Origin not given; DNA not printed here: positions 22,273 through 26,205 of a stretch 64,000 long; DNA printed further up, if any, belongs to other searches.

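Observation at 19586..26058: MmeI-like Type IIL RM enzyme translationally coupled to a membrane-anchored KAP NTPase with C-terminal LamG/ConA-like domain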

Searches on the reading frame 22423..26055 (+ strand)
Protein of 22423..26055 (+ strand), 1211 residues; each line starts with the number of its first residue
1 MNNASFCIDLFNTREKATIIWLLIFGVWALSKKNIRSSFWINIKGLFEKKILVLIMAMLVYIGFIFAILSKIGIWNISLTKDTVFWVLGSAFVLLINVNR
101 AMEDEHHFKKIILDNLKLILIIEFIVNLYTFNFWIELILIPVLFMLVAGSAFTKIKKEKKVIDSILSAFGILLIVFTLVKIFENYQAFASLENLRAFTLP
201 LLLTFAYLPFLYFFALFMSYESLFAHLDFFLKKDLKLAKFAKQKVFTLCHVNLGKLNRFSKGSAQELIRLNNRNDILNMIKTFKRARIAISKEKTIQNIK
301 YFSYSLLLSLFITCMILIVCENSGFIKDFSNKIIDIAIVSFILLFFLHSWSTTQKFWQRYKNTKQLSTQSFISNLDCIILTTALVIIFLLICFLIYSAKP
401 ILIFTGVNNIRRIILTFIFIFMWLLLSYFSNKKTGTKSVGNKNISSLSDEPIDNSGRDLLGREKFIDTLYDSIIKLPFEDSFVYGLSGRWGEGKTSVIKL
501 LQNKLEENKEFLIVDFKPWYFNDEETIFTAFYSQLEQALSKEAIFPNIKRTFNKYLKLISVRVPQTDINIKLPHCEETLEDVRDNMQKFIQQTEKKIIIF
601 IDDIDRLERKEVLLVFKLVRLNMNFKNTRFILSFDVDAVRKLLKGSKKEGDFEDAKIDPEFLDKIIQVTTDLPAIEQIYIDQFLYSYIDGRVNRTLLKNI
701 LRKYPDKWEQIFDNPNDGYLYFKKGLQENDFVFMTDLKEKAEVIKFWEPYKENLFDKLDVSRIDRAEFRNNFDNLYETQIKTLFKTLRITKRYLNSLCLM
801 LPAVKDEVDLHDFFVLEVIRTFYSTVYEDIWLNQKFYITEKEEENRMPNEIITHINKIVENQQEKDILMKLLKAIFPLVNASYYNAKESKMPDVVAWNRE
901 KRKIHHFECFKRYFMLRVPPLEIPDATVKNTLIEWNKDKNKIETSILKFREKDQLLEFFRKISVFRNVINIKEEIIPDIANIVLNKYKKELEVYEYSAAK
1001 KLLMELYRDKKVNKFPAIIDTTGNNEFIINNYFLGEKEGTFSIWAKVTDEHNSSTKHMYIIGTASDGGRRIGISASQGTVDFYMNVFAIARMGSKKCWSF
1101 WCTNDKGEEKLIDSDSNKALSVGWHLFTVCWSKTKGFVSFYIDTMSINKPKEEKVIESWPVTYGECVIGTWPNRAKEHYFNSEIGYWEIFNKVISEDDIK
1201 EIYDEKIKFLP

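Call 6: search_protein_families(library=pfam, proteins=[window:22423-26055:+], max_evalue=0.1)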
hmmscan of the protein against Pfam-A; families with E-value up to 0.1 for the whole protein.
window:22423-26055:+ (1211 aa): 5 families
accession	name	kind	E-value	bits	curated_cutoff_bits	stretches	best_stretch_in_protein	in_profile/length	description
PF07693.20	KAP_NTPase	-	3.7e-40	138.5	20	1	462-797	1-286/293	KAP family P-loop domain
PF13401.12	AAA_22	-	1.1e-06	29.4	27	1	486-633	10-121/130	AAA domain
PF01637.24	ATPase_2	-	1.1e-05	25.8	33.2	1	462-621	4-138/225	ATPase domain predominantly from Archaea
PF13191.12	AAA_16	-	2e-05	25.6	32.6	1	460-621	3-158/167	AAA ATPase domain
PF00004.35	AAA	-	0.00063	20.6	21.2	1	486-611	3-73/131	ATPase family associated with various cellular activities (AAA)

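Call 7: search_protein_families(library=padloc, proteins=[window:22423-26055:+], max_evalue=0.1)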
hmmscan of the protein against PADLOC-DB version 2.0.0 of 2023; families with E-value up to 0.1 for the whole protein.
window:22423-26055:+ (1211 aa): 4 families
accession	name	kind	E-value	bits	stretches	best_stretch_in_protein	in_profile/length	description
PDLC02361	PifA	-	8.1e-45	151.6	2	448-680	7-261/720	PifA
PDLC02210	QatA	-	2.3e-14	50.8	2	579-686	187-291/593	-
PDLC04959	PDC-S20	-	3e-11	41.5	1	457-558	18-117/464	-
PDLC02209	QatA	-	2.2e-10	37.8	2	458-525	11-77/646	-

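Call 13: find_homologous_proteins(query=window:22423-26055:+, max_evalue=0.00001)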
Query window:22423-26055:+ (1211 aa): 19 proteins with E <= 0.00001 among 8000 candidates.
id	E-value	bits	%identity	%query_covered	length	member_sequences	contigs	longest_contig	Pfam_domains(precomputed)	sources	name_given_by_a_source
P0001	0.0e+0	2710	100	100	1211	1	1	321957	PF07693.21,PF13385.14,PF13401.13,PF01637.25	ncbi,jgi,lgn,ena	ncbi:MAG: P-loop NTPase fold protein [bacterium]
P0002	8.2e-233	794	49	59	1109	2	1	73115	PF07693.21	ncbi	ncbi:MAG: P-loop NTPase fold protein [bacterium]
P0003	2.5e-132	461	39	59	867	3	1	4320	PF07693.21,PF13401.13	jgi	-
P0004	9.1e-126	439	39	59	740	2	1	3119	PF07693.21,PF13401.13,PF13191.13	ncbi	ncbi:hypothetical protein ES703_70627 [subsurface metagenome]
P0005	1.9e-116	409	37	59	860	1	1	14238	PF07693.21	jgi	-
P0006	5.3e-115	404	36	59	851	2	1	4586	PF07693.21,PF13401.13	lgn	-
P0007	6.1e-114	400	37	59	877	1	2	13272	PF07693.21,PF01637.25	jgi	jgi:hypothetical protein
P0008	4.4e-103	364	45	30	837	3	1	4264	PF07693.21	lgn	-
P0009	7.0e-98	347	49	22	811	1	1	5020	PF07693.21,PF13401.13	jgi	jgi:hypothetical protein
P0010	8.6e-63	231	29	52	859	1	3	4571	PF07693.21,PF13401.13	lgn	-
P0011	5.2e-39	152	32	21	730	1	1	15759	PF07693.21,PF13401.13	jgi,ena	-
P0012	3.9e-34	136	26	42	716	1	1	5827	PF07693.21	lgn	-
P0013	3.2e-31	126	27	22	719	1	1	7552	PF07693.21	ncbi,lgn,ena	-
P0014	5.2e-14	69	25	22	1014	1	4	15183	PF07693.21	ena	-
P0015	3.2e-11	60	27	21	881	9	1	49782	PF07693.21,PF13401.13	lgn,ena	-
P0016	1.2e-10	58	27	20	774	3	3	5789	PF07693.21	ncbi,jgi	jgi:hypothetical protein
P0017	3.6e-10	57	27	22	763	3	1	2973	PF07693.21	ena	-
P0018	1.4e-9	55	29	19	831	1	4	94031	PF07693.21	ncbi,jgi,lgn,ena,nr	ncbi:MAG: hypothetical protein E7177_06190 [Erysipelotrichaceae bacterium]|nr:hypothetical protein [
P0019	2.0e-9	54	27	19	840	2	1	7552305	PF07693.21,PF13401.13,PF01637.25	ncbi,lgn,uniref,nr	ncbi:P-loop NTPase fold protein [Mucilaginibacter sabulilitoris]|uniref:P-loop NTPase fold protein n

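Call 14: find_encoding_contigs(protein=P0002, flank=10000, max_places=3)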
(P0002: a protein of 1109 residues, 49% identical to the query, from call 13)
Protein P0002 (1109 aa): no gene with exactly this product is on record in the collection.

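Call 15: find_encoding_contigs(protein=P0005, flank=10000, max_places=3)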
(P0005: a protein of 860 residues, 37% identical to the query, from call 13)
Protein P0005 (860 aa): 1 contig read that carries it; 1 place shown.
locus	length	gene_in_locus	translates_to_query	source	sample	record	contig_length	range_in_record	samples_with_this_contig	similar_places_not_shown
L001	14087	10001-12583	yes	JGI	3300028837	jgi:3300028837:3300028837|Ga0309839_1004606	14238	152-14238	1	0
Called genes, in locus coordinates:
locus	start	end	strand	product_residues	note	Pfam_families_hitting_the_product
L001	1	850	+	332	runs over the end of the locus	?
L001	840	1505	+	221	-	PF01863:YgjP-like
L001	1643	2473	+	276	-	-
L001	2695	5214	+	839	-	PF05729:NACHT (faint)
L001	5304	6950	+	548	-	PF01609:DDE_Tnp_1, PF13701:DDE_Tnp_1_4 (faint)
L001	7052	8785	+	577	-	-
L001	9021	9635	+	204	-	-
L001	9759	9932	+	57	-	-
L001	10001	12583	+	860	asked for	PF07693:KAP_NTPase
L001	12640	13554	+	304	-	-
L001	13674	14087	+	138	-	?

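Call 16: find_encoding_contigs(protein=P0007, flank=10000, max_places=3)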
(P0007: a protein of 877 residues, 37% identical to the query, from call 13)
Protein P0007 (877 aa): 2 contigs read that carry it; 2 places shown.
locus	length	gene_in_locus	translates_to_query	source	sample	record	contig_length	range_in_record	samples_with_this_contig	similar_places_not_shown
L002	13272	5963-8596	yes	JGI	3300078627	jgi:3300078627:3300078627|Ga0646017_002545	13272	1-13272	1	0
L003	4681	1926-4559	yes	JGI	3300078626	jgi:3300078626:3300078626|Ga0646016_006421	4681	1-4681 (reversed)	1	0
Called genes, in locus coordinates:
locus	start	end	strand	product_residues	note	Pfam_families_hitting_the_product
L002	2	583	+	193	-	?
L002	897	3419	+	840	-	PF04313:HSDR_N (weak), PF13588:HSDR_N_2 (weak), PF00270:DEAD, PF04851:ResIII, PF18766:SWI2_SNF2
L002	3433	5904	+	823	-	PF02384:N6_Mtase, PF01170:UPF0020 (weak), PF07669:Eco57I (weak), PF01420:Methylase_S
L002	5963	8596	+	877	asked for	PF01637:ATPase_2 (weak), PF07693:KAP_NTPase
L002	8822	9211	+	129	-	PF13371:TPR_9 (weak), PF00515:TPR_1 (weak)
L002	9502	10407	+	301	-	PF28093:STM3845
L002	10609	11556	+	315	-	PF00078:RVT_1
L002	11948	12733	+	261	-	PF13365:Trypsin_2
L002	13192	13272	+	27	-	?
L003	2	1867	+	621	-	?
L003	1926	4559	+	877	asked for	PF01637:ATPase_2 (weak), PF07693:KAP_NTPase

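Call 19: find_related_loci(query=A1, collection=genome_contigs, flank=10000)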
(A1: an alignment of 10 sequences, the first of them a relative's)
Query A1 (1211 aa) in genome_contigs; peptide patterns used: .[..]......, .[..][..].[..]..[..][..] (x = any residue, [..] = any of these).
522 stretches matched a pattern; 256 encode a relative of the query (tblastn E <= 1e-3); the best 80 are kept; 80 distinct loci.
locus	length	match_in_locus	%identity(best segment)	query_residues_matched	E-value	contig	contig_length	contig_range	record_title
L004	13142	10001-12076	41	291-983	9e-136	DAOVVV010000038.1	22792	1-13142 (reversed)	MAG TPA_asm: Clostridia bacterium isolate CSMAG_1714 CSMAG_1714_k141_4350073_length_22792_cov_23.2792, whole genome shot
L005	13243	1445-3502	42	296-983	3e-135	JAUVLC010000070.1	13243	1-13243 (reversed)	MAG: Clostridia bacterium isolate CSMAG_496 CSMAG_496_k141_1377945_length_13243_cov_12.5144, whole genome shotgun sequen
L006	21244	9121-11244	31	324-994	4e-80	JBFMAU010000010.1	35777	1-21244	MAG: Acidobacteriota bacterium isolate MAG146 MAG146_10, whole genome shotgun sequence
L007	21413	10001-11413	36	449-969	5e-78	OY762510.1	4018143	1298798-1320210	MAG: uncultured Syntrophus sp. isolate ce8641d8-6ba7-4885-b5ca-0195441cf687 genome assembly, chromosome: 1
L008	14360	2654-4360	31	323-936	1e-71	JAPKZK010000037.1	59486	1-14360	MAG: Candidatus Aminicenantes bacterium isolate LacPavin_0920_SED2_MAG_46_26 LacPavin_0920_SED2_scaffold_1664603, whole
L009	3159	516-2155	43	336-935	1e-51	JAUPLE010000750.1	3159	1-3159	MAG: Acidobacteriota bacterium isolate erpe_2018_pw_9hr_WHONDRS-PP48-000088_B_bin.18 scaffold_1079458, whole genome shot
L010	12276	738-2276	37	357-936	5e-48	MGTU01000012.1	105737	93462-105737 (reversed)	MAG: Elusimicrobia bacterium GWA2_61_42 gwa2_scaffold_260, whole genome shotgun sequence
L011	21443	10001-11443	26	413-932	2e-46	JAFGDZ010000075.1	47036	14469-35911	MAG: Bacteroidales bacterium isolate Zod_Metabat.1203 k87_13938941, whole genome shotgun sequence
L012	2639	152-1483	28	435-932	2e-46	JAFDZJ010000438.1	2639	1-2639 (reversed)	MAG: Bacteroidetes bacterium isolate SZAS-81 CK_MAG-54__438__length-2639, whole genome shotgun sequence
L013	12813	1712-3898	31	338-1006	5e-43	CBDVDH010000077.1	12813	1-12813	MAG TPA_asm: uncultured bacterium isolate SRR21487742_binner12_Refined_110 genome assembly, contig: ERZ26661670.2314, wh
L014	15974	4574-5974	27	448-954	2e-41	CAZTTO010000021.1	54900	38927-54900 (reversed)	MAG TPA_asm: uncultured Hydrotalea sp. isolate binchicken_co311_89 genome assembly, contig: NODE_1035_length_54900_cov_1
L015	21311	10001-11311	27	438-930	3e-41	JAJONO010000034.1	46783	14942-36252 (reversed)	MAG: Bacteroidetes bacterium isolate C_No_T20_B_bin.59 scaffold_398, whole genome shotgun sequence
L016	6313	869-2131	27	448-929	5e-41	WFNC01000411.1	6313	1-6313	MAG: Flavobacteriales bacterium isolate S010_51 k151_30767, whole genome shotgun sequence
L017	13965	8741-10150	29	413-936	1e-39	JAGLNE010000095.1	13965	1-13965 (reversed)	MAG: Candidatus Parcubacteria bacterium isolate RS_6_24 ROV157_6.bin.24.fa_95, whole genome shotgun sequence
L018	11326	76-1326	26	448-925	6e-39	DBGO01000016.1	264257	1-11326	MAG TPA_asm: Flavobacteriales bacterium UBA852 UBA852_contig_521, whole genome shotgun sequence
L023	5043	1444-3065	31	429-1010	3e-63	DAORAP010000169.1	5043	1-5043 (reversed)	MAG TPA_asm: Nitrospirales bacterium isolate AMR_MDS_0955 NODE_2396_length_5043_cov_41.892743, whole genome shotgun sequ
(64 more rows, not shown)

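Call 24: search_protein_families(library=pfam, proteins=[L004:6514-8952:+, L004:9072-9809:+, L006:4882-7623:+, L006:7670-8740:+, L001:7028-8782:+, L008:1093-2013:+, L023:979-1920:+, L009:366-857:+, L005:4284-5684:+, L008:5558-6880:+], max_evalue=0.001)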
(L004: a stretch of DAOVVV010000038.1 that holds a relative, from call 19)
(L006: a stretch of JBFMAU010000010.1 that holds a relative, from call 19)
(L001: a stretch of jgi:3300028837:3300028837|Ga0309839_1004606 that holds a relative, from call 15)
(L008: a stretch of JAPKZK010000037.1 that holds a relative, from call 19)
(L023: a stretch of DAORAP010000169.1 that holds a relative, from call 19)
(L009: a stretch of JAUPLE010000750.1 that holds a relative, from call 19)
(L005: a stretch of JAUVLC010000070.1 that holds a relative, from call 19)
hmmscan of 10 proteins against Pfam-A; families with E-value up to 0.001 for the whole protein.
L004:6514-8952:+ (813 aa): 0 families

L004:9072-9809:+ (246 aa): 0 families

L006:4882-7623:+ (914 aa): 4 families
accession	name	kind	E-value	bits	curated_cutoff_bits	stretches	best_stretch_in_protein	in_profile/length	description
PF20703.3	nSTAND1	-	4.1e-60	204.8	27.1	1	126-497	1-367/379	Novel STAND NTPase 1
PF00486.34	Trans_reg_C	-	7.5e-18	64.8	26.2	1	28-103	1-77/77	Transcriptional regulatory protein, C terminal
PF13646.12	HEAT_2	-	1.5e-06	28.8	27.7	2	548-611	24-88/88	HEAT repeats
PF13191.12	AAA_16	-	4.8e-05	24.3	32.6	1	141-262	2-149/167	AAA ATPase domain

L006:7670-8740:+ (357 aa): 2 families
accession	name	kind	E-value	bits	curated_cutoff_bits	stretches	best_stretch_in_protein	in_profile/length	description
PF06250.17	YhcG_C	-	2.3e-48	164.4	32.5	1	186-336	3-156/157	YhcG PDDEXK nuclease domain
PF17761.7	DUF1016_N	-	9.6e-48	162.2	32.8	1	21-157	1-137/137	DUF1016 N-terminal domain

L001:7028-8782:+ (585 aa): 0 families

L008:1093-2013:+ (307 aa): 1 family
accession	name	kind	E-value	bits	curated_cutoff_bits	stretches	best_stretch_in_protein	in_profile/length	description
PF12784.13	PDDEXK_2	-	4.2e-19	69.6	27.4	1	16-238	4-220/229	PD-(D/E)XK nuclease family transposase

L023:979-1920:+ (314 aa): 1 family
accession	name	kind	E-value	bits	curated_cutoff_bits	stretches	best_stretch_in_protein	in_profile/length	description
PF07693.20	KAP_NTPase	-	1.5e-19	70.8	20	1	192-299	1-109/293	KAP family P-loop domain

L009:366-857:+ (164 aa): 0 families

L005:4284-5684:+ (467 aa): 6 families
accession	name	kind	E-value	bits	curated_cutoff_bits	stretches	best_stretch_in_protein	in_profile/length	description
PF04326.19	SLFN_AlbA_2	-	1.1e-19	71.5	25.3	1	21-124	1-118/118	Schlafen, AlbA_2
PF13412.12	HTH_24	-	9.8e-08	31.9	21.9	1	409-454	3-48/48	Winged helix-turn-helix DNA-binding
PF13749.12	HATPase_c_4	-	2.9e-07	30.8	26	1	319-374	34-89/89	Putative ATP-dependent DNA helicase recG C-terminal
PF08279.18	HTH_11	-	5.9e-07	29.7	25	1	411-463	2-54/55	HTH domain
PF12802.13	MarR_2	-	3.1e-05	24.5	27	1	411-460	7-57/61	MarR family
PF08220.18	HTH_DeoR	-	0.00078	19.6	21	0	411-456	2-47/57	DeoR-like helix-turn-helix domain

L008:5558-6880:+ (441 aa): 2 families
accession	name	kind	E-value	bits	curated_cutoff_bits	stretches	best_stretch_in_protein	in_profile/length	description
PF13635.12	DUF4143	-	7e-39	133.6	28.1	1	237-388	1-159/160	Domain of unknown function (DUF4143)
PF13173.12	AAA_14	-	8e-24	84.5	27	1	44-158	3-128/129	AAA domain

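Call 27: search_protein_families(library=pfam, alignment_id=A2, max_evalue=0.0001)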
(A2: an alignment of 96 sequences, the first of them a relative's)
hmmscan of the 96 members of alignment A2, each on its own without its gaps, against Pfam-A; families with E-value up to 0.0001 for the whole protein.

A. member 1, L001:9021-9632:+ (204 aa): 0 families

B. families by the number of members that match (of 96 scanned): 140 families (the first 25 are shown)
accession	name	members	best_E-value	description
PF04851.21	ResIII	4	1.4e-39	Type III restriction enzyme, res subunit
PF00270.35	DEAD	4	5.6e-20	DEAD/DEAH box helicase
PF00271.37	Helicase_C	3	3.6e-11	Helicase conserved C-terminal domain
PF02384.22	N6_Mtase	2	6.1e-54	N-6 DNA Methylase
PF01420.25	Methylase_S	2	1.1e-34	Type I restriction modification DNA specificity domain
PF18766.7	SWI2_SNF2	2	1.4e-26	SWI2/SNF2 ATPase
PF13649.12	Methyltransf_25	2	5e-18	Methyltransferase domain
PF13847.12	Methyltransf_31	2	1.6e-17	Methyltransferase domain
PF13304.12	AAA_21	2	1.4e-16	AAA domain, putative AbiEii toxin, Type IV TA system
PF04313.20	HSDR_N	2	2.4e-13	Type I restriction enzyme R protein N terminus (HSDR_N)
PF07669.17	Eco57I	2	1.7e-11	Eco57I restriction-modification methylase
PF05175.20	MTS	2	2.5e-10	Methyltransferase small domain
PF02810.21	SEC-C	2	3.5e-08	SEC-C motif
PF00873.25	ACR_tran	1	1.2e-182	AcrB/AcrD/AcrF family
PF00909.26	Ammonium_transp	1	8e-121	Ammonium Transporter Family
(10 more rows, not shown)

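Call 29: find_related_loci(query=A1, collection=viral_contigs, flank=8000)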
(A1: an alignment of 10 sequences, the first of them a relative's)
Query A1 (1211 aa) in viral_contigs; peptide patterns used: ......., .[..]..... (x = any residue, [..] = any of these).
278 stretches matched a pattern; 4 encode a relative of the query (tblastn E <= 1e-3); 4 distinct loci.
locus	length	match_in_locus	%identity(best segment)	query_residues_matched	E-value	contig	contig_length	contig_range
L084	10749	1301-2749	23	448-954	6e-22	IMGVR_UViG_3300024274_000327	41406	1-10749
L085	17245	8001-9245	28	458-909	6e-15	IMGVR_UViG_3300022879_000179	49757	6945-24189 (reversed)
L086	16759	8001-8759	27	448-683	7e-15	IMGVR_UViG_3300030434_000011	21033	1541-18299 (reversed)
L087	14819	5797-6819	22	391-757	2e-11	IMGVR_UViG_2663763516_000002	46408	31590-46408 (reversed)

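Call 32: search_solved_structures(query=window:22423-26055:+, max_evalue=1)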
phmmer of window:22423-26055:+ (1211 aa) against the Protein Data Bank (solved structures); distinct sequences matched with E-value up to 1: 0.
